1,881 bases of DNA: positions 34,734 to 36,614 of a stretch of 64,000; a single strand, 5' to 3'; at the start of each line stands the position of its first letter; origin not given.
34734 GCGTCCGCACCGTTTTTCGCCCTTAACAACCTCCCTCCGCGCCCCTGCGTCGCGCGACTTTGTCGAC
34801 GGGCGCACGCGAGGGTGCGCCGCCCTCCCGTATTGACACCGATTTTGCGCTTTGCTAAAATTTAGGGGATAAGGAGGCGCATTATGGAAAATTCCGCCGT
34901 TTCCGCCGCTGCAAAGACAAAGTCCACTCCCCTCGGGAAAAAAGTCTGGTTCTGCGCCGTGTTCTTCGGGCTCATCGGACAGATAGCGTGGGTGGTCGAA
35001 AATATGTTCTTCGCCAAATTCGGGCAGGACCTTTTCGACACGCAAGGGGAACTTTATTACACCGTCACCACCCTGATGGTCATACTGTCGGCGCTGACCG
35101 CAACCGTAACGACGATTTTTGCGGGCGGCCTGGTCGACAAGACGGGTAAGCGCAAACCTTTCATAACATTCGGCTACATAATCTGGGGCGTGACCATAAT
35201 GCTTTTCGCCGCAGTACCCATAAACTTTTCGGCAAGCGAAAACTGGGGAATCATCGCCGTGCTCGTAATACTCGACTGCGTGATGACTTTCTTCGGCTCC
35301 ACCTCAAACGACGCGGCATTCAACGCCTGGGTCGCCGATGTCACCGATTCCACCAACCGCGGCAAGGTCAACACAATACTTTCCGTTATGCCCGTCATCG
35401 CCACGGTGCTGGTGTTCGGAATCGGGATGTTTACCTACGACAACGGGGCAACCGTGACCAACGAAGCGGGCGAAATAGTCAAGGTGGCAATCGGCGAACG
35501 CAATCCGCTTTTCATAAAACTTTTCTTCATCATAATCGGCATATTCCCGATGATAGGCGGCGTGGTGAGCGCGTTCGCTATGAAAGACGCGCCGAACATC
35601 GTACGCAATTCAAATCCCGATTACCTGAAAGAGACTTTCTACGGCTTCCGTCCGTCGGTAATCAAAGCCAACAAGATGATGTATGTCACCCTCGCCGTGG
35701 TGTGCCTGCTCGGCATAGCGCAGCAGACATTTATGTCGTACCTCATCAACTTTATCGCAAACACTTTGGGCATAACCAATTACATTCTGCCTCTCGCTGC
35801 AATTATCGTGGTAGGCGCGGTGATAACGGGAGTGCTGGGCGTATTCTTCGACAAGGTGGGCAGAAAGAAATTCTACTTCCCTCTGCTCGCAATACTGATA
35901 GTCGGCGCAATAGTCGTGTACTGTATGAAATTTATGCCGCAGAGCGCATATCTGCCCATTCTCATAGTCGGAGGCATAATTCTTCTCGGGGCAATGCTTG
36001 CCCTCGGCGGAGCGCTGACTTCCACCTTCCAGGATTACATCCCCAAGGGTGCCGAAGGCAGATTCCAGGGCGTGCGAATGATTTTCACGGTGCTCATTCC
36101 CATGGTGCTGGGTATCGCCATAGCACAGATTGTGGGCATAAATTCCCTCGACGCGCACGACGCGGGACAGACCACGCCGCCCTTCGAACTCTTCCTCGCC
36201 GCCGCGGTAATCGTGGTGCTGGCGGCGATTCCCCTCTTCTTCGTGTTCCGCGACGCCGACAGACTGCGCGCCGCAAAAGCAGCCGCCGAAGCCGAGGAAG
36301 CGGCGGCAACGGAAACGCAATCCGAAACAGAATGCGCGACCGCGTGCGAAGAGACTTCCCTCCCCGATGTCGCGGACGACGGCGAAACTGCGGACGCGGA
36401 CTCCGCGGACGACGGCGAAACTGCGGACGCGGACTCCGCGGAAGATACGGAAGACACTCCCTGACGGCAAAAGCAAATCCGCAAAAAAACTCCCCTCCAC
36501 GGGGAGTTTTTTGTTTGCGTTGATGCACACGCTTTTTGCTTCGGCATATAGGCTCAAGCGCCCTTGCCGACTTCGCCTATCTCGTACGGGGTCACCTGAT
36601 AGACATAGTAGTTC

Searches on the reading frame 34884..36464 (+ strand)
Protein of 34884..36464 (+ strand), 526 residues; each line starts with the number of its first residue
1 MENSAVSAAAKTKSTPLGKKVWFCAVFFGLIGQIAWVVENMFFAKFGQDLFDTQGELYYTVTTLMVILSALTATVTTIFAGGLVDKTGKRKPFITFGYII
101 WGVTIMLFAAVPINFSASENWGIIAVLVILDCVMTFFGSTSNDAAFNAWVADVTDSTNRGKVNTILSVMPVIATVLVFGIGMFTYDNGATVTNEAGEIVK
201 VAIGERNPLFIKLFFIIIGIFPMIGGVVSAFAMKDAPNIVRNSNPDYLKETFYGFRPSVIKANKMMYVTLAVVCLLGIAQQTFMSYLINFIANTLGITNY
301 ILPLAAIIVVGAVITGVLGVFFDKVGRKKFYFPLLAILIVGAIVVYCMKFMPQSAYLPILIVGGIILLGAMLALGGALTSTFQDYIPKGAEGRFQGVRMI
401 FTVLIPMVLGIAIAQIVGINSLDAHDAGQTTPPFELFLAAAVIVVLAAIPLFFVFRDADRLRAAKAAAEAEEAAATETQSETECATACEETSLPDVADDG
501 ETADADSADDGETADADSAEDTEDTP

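Call 55: search_protein_families(library=pfam, proteins=[window:34884-36464:+], max_evalue=0.001)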
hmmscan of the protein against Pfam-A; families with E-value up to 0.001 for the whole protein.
window:34884-36464:+ (526 aa): 2 families
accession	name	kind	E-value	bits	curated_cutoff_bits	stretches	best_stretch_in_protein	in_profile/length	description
PF07690.21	MFS_1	-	2.3e-23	83.1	33.4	1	21-404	1-341/347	Major Facilitator Superfamily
PF13347.12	MFS_2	-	2.3e-05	23.6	27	1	61-453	34-422/427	MFS/sugar transport protein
